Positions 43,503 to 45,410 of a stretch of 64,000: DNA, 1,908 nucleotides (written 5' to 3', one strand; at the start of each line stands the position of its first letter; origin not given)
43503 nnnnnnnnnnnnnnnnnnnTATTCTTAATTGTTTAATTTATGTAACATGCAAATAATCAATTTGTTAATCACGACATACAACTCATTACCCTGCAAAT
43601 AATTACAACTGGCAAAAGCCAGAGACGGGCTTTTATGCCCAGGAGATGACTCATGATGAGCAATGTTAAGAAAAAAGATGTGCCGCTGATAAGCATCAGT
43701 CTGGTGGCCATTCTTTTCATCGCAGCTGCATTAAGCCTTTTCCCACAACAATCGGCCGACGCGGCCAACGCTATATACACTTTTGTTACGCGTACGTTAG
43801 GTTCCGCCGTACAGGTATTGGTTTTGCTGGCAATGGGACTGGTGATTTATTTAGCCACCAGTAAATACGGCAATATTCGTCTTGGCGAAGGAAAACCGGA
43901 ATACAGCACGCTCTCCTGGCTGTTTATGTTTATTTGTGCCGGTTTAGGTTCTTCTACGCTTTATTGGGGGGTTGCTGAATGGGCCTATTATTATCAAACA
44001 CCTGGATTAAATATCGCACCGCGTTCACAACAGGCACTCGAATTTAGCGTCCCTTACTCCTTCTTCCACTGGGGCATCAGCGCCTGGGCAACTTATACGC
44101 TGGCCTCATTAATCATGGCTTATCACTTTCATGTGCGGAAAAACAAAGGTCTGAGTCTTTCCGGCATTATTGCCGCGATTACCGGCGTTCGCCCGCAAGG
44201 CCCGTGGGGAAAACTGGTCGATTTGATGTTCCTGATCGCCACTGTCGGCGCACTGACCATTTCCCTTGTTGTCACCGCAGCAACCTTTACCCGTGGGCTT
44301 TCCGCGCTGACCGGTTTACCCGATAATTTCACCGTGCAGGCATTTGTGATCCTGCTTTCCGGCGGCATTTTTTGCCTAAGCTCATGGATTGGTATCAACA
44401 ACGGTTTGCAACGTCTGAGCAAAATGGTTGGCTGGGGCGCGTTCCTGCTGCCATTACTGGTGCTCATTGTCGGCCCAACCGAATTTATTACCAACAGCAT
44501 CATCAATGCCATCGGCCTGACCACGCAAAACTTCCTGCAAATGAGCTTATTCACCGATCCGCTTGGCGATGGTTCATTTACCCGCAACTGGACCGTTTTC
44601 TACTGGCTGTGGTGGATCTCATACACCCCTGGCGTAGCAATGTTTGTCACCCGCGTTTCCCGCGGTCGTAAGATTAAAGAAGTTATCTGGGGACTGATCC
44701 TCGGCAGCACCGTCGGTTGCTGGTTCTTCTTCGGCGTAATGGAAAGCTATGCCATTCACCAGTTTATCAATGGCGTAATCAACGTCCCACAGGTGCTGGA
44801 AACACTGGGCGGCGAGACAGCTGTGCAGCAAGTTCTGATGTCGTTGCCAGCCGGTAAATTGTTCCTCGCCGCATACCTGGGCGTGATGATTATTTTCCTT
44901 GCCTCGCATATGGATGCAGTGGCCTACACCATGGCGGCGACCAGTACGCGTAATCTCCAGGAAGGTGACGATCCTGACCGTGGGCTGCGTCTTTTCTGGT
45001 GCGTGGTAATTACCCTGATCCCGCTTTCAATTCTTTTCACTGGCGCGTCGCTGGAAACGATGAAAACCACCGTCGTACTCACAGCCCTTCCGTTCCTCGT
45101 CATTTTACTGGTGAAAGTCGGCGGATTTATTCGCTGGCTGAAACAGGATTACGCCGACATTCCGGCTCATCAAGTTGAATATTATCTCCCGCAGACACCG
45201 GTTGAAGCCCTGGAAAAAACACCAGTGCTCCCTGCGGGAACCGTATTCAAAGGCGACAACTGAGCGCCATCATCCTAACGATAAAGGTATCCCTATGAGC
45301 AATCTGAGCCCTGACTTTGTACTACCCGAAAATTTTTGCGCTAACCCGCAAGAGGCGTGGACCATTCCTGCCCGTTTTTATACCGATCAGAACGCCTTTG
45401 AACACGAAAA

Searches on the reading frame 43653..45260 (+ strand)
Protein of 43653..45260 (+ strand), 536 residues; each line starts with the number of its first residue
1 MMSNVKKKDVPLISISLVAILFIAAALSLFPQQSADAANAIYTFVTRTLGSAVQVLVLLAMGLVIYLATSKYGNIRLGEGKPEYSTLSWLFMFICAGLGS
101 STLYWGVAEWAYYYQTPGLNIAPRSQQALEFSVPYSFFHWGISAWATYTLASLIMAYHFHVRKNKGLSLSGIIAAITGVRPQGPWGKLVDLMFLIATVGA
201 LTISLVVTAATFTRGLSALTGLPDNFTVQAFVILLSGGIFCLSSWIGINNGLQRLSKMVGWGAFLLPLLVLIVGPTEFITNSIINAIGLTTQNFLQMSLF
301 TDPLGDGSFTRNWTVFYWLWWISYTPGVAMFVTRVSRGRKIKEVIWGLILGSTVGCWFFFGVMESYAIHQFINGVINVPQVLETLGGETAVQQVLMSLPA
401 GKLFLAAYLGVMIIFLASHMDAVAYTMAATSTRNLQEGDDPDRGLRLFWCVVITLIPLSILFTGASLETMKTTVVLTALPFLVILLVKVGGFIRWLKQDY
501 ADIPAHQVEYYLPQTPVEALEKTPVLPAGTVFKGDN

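Call 4: search_protein_families(library=pfam, proteins=[window:43653-45260:+], max_evalue=0.01)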
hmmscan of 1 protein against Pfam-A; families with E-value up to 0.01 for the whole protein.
window:43653-45260:+ (536 aa): 1 family
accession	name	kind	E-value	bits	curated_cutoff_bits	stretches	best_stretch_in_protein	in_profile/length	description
PF02028.23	BCCT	-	1.9e-121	406.3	27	1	14-499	3-485/485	BCCT, betaine/carnitine/choline family transporter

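Call 5: search_solved_structures(query=window:43653-45260:+, show_alignments=3)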
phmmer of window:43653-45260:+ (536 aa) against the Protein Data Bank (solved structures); distinct sequences matched with E-value up to 0.001: 20.
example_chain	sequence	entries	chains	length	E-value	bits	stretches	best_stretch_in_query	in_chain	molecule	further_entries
21fh_A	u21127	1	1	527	2.8e-100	339.9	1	16-498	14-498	DddT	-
21ff_A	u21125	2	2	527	4.2e-100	339.3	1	16-498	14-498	DddT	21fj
21fk_A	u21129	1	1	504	2.9e-99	336.5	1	16-497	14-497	DddT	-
21fi_D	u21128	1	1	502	1.1e-98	334.6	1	16-497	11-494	DddT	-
2wsx_A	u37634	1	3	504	8e-70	239.4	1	26-502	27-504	L-CARNITINE/GAMMA-BUTYROBETAINE ANTIPORTER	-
4m8j_A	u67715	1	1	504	1.4e-69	238.6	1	33-497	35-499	L-carnitine/gamma-butyrobetaine antiporter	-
3hfx_A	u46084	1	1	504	1.5e-69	238.5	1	26-502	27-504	L-carnitine/gamma-butyrobetaine antiporter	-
2wsw_A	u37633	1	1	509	1.5e-69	238.5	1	32-497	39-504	BCCT FAMILY BETAINE/CARNITINE/CHOLINE TRANSPORTER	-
8zw8_A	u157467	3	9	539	1.3e-53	185.9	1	12-501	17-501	Trimethylamine transporter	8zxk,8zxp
9vbn_A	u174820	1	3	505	4e-52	181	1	19-500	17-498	High-affinity choline transport protein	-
9vbp_A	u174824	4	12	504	5.7e-52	180.5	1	19-500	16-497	High-affinity choline transport protein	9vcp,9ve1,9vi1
8ybq_A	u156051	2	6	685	1.1e-48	169.7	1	9-492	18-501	BCCT family transporter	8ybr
3p03_A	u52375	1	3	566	1.4e-45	159.4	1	30-500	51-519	Glycine betaine transporter BetP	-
4doj_A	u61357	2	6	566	1.5e-45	159.3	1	30-500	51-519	Glycine betaine transporter BetP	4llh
4ain_A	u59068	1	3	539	1.9e-45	159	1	30-500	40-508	GLYCINE BETAINE TRANSPORTER BETP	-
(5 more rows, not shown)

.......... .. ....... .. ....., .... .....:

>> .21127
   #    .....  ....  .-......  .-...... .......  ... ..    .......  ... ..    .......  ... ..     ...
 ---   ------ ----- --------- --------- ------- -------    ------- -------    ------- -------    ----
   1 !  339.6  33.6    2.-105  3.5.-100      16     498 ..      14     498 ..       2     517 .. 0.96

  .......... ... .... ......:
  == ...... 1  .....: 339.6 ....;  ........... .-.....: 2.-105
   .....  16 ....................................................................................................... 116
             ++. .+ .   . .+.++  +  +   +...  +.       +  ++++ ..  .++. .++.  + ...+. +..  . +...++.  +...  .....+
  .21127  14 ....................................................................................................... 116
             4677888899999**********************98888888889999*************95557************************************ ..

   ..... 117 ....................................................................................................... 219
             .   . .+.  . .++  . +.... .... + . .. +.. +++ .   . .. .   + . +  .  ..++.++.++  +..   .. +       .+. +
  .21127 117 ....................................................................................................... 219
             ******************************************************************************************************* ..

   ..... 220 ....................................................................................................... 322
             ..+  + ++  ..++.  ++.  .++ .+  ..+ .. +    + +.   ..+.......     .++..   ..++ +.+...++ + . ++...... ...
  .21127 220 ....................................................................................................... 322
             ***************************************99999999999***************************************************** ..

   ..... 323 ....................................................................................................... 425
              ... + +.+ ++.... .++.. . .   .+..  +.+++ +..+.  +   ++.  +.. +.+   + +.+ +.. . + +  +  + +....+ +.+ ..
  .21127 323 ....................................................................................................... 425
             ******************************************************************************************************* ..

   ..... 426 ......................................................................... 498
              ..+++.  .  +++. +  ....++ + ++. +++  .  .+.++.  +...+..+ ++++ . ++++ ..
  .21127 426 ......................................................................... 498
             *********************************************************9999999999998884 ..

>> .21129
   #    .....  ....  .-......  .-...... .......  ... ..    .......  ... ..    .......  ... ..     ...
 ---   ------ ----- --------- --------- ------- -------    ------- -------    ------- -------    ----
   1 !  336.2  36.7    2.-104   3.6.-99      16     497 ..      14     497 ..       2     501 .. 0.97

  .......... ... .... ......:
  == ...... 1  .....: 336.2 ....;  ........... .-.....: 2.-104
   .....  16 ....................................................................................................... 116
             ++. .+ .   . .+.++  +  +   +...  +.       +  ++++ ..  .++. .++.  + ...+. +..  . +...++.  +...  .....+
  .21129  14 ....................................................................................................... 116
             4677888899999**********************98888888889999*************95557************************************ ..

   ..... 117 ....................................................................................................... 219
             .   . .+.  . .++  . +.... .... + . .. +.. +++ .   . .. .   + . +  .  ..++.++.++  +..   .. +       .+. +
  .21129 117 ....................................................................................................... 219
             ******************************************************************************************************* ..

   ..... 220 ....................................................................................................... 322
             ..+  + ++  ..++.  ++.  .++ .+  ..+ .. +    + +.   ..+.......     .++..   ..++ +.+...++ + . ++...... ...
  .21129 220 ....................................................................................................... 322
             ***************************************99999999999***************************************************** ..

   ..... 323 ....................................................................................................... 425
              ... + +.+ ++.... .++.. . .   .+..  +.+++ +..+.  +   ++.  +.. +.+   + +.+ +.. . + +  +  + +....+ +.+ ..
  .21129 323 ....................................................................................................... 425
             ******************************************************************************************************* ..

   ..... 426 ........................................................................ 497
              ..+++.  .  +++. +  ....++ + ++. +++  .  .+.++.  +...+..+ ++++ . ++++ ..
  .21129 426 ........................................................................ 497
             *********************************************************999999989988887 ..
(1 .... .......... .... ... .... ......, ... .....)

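Call 13: find_homologous_proteins(query=window:43653-45260:+, max_evalue=1e-30)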
Query window:43653-45260:+ (536 aa): 634 proteins with E <= 1e-30 among 8000 candidates; the best 120 are listed.
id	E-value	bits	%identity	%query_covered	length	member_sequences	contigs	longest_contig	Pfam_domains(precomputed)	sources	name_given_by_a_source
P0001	0.0e+0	1185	100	100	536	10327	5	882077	PF02028.25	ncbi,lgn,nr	ncbi:BCCT family transporter YeaV [Escherichia coli]|nr:BCCT family transporter YeaV [Escherichia co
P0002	0.0e+0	1183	99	100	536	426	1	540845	PF02028.25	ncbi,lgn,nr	ncbi:BCCT family transporter YeaV [Escherichia coli]|nr:BCCT family transporter YeaV [Escherichia co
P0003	0.0e+0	1096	86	62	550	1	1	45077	PF02028.25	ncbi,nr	ncbi:transporter [Klebsiella pneumoniae]|nr:transporter [Klebsiella pneumoniae]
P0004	0.0e+0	1061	89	100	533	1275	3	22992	PF02028.25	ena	-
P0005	0.0e+0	1059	89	100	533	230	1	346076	PF02028.25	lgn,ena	-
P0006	0.0e+0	1055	88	100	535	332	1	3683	PF02028.25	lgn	-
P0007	0.0e+0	1052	87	100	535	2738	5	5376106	PF02028.25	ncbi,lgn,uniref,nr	ncbi:BCCT family transporter [Klebsiella pneumoniae]|uniref:BCCT family transporter n=1 Tax=Klebsiel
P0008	2.1e-296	1002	96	51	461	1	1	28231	PF02028.25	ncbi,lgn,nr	ncbi:BCCT family transporter [Escherichia coli]|nr:BCCT family transporter [Escherichia coli]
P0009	4.8e-296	1001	84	100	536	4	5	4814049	PF02028.25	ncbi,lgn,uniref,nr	ncbi:BCCT family transporter [[Enterobacter] lignolyticus]|uniref:Choline/carnitine/betaine transpor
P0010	2.0e-292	989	83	100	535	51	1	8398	PF02028.25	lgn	-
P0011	2.7e-291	985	82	100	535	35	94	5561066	PF02028.25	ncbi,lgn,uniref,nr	ncbi:BCCT family transporter [Salmonella enterica]|uniref:BCCT family transporter n=1 Tax=Citrobacte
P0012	3.9e-289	978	83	98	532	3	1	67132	PF02028.25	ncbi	ncbi:MAG: BCCT family transporter [Leclercia sp.]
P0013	1.4e-283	960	100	80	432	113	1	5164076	PF02028.25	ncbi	-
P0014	3.1e-276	935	80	100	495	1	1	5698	PF02028.25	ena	-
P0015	1.2e-270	917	80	96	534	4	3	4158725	PF02028.25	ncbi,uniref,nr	ncbi:putative transporter YeaV [Shimwellia blattae DSM 4481 = NBRC 105725]|uniref:Putative transport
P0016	1.7e-263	893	77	98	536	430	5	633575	PF02028.25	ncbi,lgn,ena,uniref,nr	ncbi:BCCT family transporter [Serratia ureilytica]|uniref:BCCT family transporter n=1 Tax=Serratia T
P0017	2.5e-262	890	76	97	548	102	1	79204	PF02028.25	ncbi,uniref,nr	ncbi:BCCT family transporter [Yersinia pestis]|uniref:BCCT family transporter n=1 Tax=Yersinia pesti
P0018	6.1e-261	885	74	99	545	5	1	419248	PF02028.25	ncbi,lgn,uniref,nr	ncbi:BCCT family transporter [Xenorhabdus miraniensis]|uniref:BCCT family transporter n=1 Tax=Xenorh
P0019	2.0e-255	867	74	97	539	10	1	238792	PF02028.25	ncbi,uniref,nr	ncbi:BCCT family transporter [Xenorhabdus santafensis]|uniref:BCCT family transporter n=1 Tax=Xenorh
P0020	3.2e-255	866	75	96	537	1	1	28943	PF02028.25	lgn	-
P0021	5.3e-253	859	74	95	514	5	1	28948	PF02028.25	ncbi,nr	ncbi:putative betaine/choline/glycine transport protein (BCCT family) [Xenorhabdus nematophila str. 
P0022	4.2e-252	856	100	49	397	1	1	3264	PF02028.25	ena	-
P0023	4.8e-251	852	75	95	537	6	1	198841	PF02028.25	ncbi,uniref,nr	ncbi:BCCT family transporter [Xenorhabdus sp. KK7.4]|uniref:BCCT family transporter n=1 Tax=Xenorhab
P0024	9.1e-251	851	74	96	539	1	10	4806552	PF02028.25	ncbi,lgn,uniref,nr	ncbi:BCCT family transporter [Xenorhabdus szentirmaii]|uniref:Uncharacterized transporter YeaV n=2 T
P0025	3.0e-250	850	75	95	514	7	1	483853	PF02028.25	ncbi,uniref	ncbi:BCCT family transporter [Xenorhabdus siamensis]|uniref:BCCT family transporter n=1 Tax=Xenorhab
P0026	3.3e-246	836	72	95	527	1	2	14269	PF02028.25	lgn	-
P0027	1.8e-243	827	75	93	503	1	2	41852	PF02028.25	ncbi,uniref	ncbi:BCCT family transporter [Photorhabdus laumondii]|uniref:BCCT family transporter n=1 Tax=Photorh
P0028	8.9e-242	822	81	46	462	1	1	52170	PF02028.25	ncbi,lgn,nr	ncbi:BCCT family transporter [Salmonella enterica]|nr:BCCT family transporter [Salmonella enterica]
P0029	2.4e-238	810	99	69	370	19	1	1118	PF02028.25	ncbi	ncbi:BCCT family transporter YeaV, partial [Escherichia coli]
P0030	3.1e-230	784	88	73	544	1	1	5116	PF02028.25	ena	-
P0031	7.1e-225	766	100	65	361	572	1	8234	PF02028.25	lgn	-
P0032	7.6e-223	759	89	58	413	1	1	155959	PF02028.25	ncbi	ncbi:TPA: BCCT family transporter [Klebsiella pneumoniae]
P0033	5.0e-222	757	88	71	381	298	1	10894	PF02028.25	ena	-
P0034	3.7e-221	754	64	95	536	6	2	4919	PF02028.25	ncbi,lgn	-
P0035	1.9e-217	741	62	97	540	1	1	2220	PF02028.25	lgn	-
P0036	3.4e-217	741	63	98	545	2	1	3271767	PF02028.25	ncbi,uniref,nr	ncbi:BCCT family transporter [Crenobacter cavernae]|uniref:BCCT family transporter n=1 Tax=Crenobact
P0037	3.9e-217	740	65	95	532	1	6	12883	PF02028.25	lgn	-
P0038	6.2e-217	740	63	94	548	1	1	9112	PF02028.25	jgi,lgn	jgi:BCCT family betaine/carnitine transporter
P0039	6.8e-217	740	65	95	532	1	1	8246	PF02028.25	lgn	-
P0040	7.2e-217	740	65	95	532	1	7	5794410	PF02028.25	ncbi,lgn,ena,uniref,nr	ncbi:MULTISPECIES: BCCT family transporter [Pseudomonas]|uniref:Glycine betaine transporter BetL n=1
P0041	8.6e-217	739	64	95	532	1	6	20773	PF02028.25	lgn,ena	-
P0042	1.0e-216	739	64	95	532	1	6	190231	PF02028.25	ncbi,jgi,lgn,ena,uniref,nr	ncbi:MAG: BCCT family transporter [Pseudomonas putida]|jgi:BCCT family betaine/carnitine transporter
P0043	1.1e-216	739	64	95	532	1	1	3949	PF02028.25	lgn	-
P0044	1.1e-216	739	62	97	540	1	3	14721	PF02028.25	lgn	-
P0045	2.3e-216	738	63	95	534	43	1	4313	PF02028.25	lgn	-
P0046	4.1e-216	737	62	97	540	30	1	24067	PF02028.25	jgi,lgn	-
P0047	5.0e-216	737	64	95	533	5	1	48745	PF02028.25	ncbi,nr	ncbi:BCCT family transporter [Pseudomonas putida]|nr:BCCT family transporter [Pseudomonas putida]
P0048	6.6e-216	736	62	98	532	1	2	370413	PF02028.25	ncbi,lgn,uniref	ncbi:BCCT family transporter [Pseudomonas sp. NY15372]|uniref:BCCT family transporter n=1 Tax=Pseudo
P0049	7.2e-216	736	62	98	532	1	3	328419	PF02028.25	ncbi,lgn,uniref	ncbi:BCCT family transporter [Pseudomonas guariconensis]|uniref:BCCT family transporter n=1 Tax=Pseu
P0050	8.4e-216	736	64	95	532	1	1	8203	PF02028.25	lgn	-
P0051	1.3e-215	735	63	98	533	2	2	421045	PF02028.25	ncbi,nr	ncbi:BCCT family transporter [Pseudomonas guariconensis]|nr:BCCT family transporter [Pseudomonas gua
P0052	1.3e-215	735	64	95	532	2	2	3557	PF02028.25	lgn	-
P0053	1.4e-215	735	64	95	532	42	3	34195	PF02028.25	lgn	-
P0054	1.4e-215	735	65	95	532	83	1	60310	PF02028.25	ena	-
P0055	1.8e-215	735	62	98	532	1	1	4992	PF02028.25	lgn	-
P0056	1.9e-215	735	63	95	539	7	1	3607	PF02028.25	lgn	-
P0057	2.0e-215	735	62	98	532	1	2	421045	PF02028.25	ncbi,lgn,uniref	ncbi:BCCT family transporter [Pseudomonas guariconensis]|uniref:BCCT family transporter n=1 Tax=Pseu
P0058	2.4e-215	735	61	99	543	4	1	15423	PF02028.25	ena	-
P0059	2.5e-215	734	63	98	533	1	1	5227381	PF02028.25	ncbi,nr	ncbi:BCCT family transporter [Pseudomonas sp. p1(2021b)]|nr:BCCT family transporter [Pseudomonas sp.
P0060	2.8e-215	734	64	95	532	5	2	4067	PF02028.25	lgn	-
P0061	4.1e-215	734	63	98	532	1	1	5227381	PF02028.25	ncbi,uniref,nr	ncbi:BCCT family transporter [Pseudomonas sp. p1(2021b)]|uniref:BCCT family transporter n=1 Tax=Pseu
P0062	4.3e-215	734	61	99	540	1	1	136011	PF02028.25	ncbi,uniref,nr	ncbi:BCCT family transporter [Pseudomonas akapageensis]|uniref:BCCT family transporter n=1 Tax=Pseud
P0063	4.7e-215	734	62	98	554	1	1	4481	PF02028.25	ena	-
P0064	7.3e-215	733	62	95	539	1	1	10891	PF02028.25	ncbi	ncbi:MAG: BCCT family transporter [Aeromonas veronii]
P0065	7.6e-215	733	62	95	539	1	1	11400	PF02028.25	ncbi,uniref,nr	ncbi:BCCT family transporter [Aeromonas cavernicola]|uniref:BCCT family transporter n=1 Tax=Aeromona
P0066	1.1e-214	732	61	99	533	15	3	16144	PF02028.25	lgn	-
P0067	2.5e-214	731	63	95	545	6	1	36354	PF02028.25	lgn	-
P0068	2.7e-214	731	61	97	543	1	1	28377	PF02028.25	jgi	-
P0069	1.5e-213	729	61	95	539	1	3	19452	PF02028.25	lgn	-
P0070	1.7e-213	728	63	95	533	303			PF02028.25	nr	nr:BCCT family transporter [Pseudomonas sp. BGr12]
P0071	1.9e-213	728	62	95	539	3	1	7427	PF02028.25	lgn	-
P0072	3.3e-213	728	63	94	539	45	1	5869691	PF02028.25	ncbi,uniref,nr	ncbi:BCCT family transporter [Pseudomonas sp. KU43P]|uniref:BCCT family transporter n=1 Tax=Pseudomo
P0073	3.8e-213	727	64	95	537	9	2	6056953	PF02028.25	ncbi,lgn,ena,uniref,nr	ncbi:BCCT family transporter [Metapseudomonas lalkuanensis]|uniref:BCCT family transporter n=1 Tax=M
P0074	5.8e-213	727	62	95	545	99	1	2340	PF02028.25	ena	-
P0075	1.7e-212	725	61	97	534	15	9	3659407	PF02028.25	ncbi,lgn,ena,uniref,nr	ncbi:BCCT family transporter [Cupriavidus sp. USMAA2-4]|uniref:BCCT family transporter n=2 Tax=Burkh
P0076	1.9e-212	725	62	94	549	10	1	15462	PF02028.25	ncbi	-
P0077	2.1e-212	725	63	95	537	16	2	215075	PF02028.25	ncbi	-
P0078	9.3e-212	723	61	93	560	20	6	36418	PF02028.25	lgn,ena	-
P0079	2.2e-211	722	62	95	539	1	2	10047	PF02028.25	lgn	-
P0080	3.9e-211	721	60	100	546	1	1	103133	PF02028.25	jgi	-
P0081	7.4e-211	720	61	94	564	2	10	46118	PF02028.25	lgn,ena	-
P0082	1.1e-210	719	62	95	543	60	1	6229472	PF02028.25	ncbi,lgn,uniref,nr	ncbi:BCCT family transporter [Pseudomonas nitroreducens]|uniref:BCCT family transporter n=1 Tax=Pseu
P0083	7.3e-210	716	61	95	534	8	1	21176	PF02028.25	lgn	-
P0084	1.5e-209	715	61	95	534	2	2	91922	PF02028.25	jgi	-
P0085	1.7e-209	715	59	99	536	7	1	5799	PF02028.25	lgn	-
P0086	1.0e-208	713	61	95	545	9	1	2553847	PF02028.25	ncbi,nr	ncbi:putative transporter [Cupriavidus taiwanensis]|nr:putative transporter [Cupriavidus taiwanensis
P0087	1.5e-208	712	59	97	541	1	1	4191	PF02028.25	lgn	-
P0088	2.1e-208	712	59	97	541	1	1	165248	PF02028.25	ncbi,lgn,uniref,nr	ncbi:Glycine betaine transporter BetL [Cupriavidus yeoncheonensis]|uniref:Glycine betaine transporte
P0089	2.6e-208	711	61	95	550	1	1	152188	PF02028.25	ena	-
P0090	3.8e-208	711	61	95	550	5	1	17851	PF02028.25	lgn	-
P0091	4.4e-208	711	58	98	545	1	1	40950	PF02028.25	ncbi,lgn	-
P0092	4.9e-208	710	60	96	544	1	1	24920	PF02028.25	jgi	jgi:BCCT family betaine/carnitine transporter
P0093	6.6e-208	710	59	97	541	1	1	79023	PF02028.25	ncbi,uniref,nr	ncbi:BCCT family transporter [Cupriavidus lacunae]|uniref:BCCT family transporter n=2 Tax=Cupriavidu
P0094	1.0e-207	709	60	96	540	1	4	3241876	PF02028.25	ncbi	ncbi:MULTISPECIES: BCCT family transporter [Cupriavidus]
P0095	1.0e-207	709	60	95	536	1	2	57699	PF02028.25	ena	-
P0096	1.5e-207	709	61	94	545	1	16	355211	PF02028.25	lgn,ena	-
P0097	1.5e-207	709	59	98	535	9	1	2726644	PF02028.25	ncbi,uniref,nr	ncbi:BCCT family transporter [Cupriavidus sp. WKF15]|uniref:BCCT family transporter n=1 Tax=Cupriavi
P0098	1.6e-207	709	60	95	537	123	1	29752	PF02028.25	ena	-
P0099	1.9e-207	708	60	95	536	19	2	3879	PF02028.25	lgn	-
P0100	2.1e-207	708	59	99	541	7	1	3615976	PF02028.25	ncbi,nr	ncbi:BCCT family transporter [Cupriavidus sp. MP-37]|nr:BCCT family transporter [Cupriavidus sp. MP-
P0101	4.2e-207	707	59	98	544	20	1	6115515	PF02028.25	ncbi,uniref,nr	ncbi:transporter, betaine/carnitine/choline family [Achromobacter piechaudii ATCC 43553]|uniref:Tran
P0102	6.9e-207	707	60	95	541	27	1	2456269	PF02028.25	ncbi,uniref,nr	ncbi:transporter [Cupriavidus nantongensis]|uniref:Transporter n=1 Tax=Cupriavidus nantongensis TaxI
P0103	6.4e-206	703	58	95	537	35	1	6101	PF02028.25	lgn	-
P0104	7.5e-206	703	59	99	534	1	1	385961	PF02028.25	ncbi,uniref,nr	ncbi:transporter [Achromobacter piechaudii]|uniref:BCCT family transporter n=1 Tax=Achromobacter pie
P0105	8.3e-206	703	61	95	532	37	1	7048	PF02028.25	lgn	-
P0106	2.8e-205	701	58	99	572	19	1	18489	PF02028.25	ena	-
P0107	1.1e-204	699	60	95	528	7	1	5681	PF02028.25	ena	-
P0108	5.9e-204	697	59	95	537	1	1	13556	PF02028.25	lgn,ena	-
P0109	1.2e-203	696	60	95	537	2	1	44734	PF02028.25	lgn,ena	-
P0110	2.5e-203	695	58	92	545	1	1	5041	PF02028.25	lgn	-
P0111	2.2e-202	692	58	97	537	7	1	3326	PF02028.25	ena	-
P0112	9.7e-199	680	56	98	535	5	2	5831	PF02028.25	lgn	-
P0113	4.6e-196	671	55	96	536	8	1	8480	PF02028.25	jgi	-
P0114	9.7e-196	670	57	92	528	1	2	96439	PF02028.25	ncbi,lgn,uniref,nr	ncbi:BCCT family transporter [Helicobacter aurati]|uniref:BCCT family transporter n=1 Tax=Helicobact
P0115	3.4e-195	668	74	75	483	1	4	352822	PF02028.25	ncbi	ncbi:betaine/carnitine transporter, BCCT family [Serratia sp. 121840015-2]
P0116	1.8e-194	666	57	96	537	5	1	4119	PF02028.25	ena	-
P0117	1.4e-193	663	57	95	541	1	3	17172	PF02028.25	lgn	-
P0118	1.5e-193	663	56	98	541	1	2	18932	PF02028.25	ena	-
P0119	1.7e-193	662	57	95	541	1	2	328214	PF02028.25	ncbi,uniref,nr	ncbi:BCCT family transporter [Pseudomonas sp. MPC6]|uniref:BCCT family transporter n=1 Tax=unclassif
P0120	2.2e-193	662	57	95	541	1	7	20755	PF02028.25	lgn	-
